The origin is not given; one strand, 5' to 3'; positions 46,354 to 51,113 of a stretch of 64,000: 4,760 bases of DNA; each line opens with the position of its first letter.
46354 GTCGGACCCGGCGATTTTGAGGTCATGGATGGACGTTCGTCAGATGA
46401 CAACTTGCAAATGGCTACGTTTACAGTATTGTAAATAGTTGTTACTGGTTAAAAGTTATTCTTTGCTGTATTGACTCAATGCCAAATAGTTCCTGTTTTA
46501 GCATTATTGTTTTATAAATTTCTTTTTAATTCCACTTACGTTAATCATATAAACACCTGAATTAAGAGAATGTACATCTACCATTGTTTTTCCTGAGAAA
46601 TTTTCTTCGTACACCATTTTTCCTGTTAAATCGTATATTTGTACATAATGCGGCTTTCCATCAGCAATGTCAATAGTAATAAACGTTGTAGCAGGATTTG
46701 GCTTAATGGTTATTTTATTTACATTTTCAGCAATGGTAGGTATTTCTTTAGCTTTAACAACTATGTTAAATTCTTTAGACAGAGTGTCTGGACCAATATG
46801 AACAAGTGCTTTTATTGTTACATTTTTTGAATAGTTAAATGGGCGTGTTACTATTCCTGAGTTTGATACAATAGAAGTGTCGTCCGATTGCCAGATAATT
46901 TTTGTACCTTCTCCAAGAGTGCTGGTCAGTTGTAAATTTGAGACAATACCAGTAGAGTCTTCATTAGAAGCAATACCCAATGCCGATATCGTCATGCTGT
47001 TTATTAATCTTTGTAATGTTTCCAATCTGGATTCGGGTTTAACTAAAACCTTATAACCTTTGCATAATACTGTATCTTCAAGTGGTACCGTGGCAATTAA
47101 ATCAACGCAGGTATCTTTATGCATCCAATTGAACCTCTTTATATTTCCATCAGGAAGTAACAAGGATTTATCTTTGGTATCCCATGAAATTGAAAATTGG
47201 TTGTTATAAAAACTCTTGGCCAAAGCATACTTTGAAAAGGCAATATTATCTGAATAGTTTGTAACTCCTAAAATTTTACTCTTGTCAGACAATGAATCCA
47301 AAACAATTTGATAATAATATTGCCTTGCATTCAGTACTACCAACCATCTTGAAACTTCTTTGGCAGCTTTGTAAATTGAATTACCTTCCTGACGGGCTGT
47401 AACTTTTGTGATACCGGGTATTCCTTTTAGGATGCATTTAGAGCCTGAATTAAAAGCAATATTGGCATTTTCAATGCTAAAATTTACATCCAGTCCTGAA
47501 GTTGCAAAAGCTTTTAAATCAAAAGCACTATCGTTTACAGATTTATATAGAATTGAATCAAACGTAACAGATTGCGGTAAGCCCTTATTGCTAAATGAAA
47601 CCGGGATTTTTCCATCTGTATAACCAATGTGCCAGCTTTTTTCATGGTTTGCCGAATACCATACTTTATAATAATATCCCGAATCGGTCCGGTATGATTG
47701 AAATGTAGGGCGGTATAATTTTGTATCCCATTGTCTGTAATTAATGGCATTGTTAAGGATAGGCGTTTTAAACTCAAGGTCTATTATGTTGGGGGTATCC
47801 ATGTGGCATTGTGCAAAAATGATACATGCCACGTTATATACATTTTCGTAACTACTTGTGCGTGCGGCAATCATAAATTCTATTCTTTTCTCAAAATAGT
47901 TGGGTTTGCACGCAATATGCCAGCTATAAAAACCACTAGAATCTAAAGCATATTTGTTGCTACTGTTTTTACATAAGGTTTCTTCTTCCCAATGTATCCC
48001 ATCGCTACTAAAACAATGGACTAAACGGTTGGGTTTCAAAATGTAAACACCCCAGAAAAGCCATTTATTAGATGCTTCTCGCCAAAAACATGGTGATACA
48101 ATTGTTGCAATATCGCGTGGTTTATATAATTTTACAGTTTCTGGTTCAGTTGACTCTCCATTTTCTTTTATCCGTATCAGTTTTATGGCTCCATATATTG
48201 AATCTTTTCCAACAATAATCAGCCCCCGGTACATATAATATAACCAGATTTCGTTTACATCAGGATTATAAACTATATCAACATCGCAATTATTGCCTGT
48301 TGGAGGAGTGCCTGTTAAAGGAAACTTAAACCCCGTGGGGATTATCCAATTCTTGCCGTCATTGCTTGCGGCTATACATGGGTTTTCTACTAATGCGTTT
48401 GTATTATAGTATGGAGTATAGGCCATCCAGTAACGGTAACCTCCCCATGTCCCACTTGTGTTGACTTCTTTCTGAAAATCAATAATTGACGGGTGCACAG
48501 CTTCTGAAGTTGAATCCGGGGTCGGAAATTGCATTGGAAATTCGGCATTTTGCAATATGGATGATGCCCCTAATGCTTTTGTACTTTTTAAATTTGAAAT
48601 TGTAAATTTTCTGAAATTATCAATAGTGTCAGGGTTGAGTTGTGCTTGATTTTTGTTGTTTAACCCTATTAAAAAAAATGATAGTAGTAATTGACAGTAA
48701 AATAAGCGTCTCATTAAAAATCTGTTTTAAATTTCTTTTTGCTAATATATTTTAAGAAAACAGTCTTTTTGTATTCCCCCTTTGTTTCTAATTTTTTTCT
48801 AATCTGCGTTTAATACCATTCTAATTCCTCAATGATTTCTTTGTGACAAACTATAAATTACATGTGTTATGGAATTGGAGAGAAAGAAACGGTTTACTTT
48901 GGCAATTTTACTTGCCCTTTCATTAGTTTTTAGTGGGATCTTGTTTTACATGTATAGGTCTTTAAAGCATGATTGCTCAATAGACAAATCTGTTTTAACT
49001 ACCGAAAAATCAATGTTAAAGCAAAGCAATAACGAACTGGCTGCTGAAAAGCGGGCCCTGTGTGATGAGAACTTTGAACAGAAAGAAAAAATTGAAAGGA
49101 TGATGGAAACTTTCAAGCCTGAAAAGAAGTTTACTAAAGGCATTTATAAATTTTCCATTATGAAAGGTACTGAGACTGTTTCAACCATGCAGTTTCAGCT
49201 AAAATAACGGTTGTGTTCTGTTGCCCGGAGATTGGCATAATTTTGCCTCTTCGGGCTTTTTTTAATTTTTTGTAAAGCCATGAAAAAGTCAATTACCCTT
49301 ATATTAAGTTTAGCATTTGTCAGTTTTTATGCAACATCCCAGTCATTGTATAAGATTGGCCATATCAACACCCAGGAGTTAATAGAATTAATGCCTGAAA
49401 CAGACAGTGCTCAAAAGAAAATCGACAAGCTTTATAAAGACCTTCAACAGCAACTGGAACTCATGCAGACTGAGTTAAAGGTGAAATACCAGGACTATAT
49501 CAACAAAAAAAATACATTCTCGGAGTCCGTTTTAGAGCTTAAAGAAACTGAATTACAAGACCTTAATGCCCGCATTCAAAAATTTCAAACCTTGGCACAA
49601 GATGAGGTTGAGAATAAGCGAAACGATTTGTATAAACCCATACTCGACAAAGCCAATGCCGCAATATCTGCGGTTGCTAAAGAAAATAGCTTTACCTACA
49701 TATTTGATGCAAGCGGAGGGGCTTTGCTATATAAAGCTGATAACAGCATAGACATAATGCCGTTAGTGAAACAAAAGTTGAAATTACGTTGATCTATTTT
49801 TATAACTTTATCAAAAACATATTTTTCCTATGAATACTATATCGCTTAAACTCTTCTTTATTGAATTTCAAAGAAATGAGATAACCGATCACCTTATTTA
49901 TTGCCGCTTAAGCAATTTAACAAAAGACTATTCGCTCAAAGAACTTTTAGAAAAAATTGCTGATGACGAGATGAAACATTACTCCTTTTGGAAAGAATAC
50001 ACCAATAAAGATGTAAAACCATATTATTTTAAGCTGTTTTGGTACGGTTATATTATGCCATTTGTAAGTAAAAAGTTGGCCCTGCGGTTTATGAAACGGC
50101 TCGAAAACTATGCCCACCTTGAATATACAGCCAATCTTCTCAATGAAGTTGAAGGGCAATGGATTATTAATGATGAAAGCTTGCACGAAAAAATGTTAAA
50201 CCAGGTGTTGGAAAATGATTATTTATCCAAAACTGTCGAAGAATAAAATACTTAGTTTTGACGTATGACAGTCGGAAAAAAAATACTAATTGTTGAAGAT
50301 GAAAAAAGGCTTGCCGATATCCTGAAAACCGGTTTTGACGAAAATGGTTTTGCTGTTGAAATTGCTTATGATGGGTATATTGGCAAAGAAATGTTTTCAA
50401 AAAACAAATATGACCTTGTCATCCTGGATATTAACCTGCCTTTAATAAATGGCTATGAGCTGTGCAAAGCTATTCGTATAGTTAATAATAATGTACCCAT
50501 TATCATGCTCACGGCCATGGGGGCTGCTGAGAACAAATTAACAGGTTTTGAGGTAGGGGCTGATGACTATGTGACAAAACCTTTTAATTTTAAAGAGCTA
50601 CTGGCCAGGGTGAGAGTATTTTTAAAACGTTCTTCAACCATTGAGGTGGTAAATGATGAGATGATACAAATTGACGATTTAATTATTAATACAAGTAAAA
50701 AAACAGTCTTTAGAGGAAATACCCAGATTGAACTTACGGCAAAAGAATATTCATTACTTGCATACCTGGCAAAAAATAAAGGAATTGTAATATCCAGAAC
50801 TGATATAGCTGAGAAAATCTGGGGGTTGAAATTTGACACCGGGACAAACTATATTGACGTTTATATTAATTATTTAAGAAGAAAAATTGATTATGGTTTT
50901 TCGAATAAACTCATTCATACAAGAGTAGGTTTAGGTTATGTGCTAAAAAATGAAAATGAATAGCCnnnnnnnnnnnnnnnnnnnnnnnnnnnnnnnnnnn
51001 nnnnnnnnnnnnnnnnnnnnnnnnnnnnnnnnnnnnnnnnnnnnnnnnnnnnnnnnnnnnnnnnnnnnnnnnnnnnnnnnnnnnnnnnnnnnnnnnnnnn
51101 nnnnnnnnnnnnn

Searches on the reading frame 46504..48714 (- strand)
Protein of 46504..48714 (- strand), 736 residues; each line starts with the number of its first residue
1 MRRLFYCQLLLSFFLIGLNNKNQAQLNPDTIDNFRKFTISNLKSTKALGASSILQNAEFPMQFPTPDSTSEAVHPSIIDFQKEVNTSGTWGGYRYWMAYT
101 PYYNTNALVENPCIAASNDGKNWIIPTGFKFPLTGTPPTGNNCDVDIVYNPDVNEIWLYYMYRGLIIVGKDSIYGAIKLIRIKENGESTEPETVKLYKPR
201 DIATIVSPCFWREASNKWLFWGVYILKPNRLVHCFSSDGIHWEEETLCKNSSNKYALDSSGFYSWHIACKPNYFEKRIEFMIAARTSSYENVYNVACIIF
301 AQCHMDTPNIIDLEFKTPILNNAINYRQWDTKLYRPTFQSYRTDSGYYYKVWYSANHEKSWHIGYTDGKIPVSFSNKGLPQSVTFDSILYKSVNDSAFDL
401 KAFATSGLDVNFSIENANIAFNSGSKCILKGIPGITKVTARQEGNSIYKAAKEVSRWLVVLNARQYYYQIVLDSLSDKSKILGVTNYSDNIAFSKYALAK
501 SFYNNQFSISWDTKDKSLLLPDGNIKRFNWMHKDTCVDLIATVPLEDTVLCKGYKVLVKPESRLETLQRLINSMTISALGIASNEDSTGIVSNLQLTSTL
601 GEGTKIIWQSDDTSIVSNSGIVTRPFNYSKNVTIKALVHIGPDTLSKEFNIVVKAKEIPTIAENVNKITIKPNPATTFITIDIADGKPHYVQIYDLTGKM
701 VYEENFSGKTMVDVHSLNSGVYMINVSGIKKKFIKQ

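Call 22: search_protein_families(library=pfam, proteins=[window:46504-48714:-], max_evalue=0.001)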
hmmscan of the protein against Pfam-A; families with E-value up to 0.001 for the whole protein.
window:46504-48714:- (736 aa): 2 families
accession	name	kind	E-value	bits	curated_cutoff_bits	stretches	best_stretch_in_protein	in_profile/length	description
PF20578.4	aBig_2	-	6.6e-21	74.4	27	2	579-655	10-88/89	Atrophied bacterial Ig domain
PF18962.6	Por_Secre_tail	-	1.8e-11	44.6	27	1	672-734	3-70/75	Secretion system C-terminal sorting domain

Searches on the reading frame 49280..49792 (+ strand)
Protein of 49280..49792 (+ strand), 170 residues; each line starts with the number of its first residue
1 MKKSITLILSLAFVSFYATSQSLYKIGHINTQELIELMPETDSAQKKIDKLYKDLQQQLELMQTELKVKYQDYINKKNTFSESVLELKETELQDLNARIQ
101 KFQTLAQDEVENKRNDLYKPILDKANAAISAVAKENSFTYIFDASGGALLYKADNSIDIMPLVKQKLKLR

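Call 21: search_protein_families(library=pfam, proteins=[window:49280-49792:+], max_evalue=0.001)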
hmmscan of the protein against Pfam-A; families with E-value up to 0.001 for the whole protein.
window:49280-49792:+ (170 aa): 1 family
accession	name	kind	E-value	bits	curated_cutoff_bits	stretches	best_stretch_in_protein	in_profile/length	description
PF03938.19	OmpH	-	2.7e-33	115.6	32.4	1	25-167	1-141/141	Outer membrane protein (OmpH-like)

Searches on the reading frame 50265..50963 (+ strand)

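Call 21: search_protein_families(library=pfam, proteins=[window:50265-50963:+], max_evalue=0.001)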
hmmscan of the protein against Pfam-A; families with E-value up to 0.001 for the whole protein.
window:50265-50963:+ (232 aa): 2 families
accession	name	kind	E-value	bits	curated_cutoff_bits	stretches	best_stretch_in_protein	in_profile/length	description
PF00072.30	Response_reg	-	3.5e-29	101.7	30.2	1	7-117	1-111/111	Response regulator receiver domain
PF00486.34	Trans_reg_C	-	2.9e-23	82.2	26.2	1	153-227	2-77/77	Transcriptional regulatory protein, C terminal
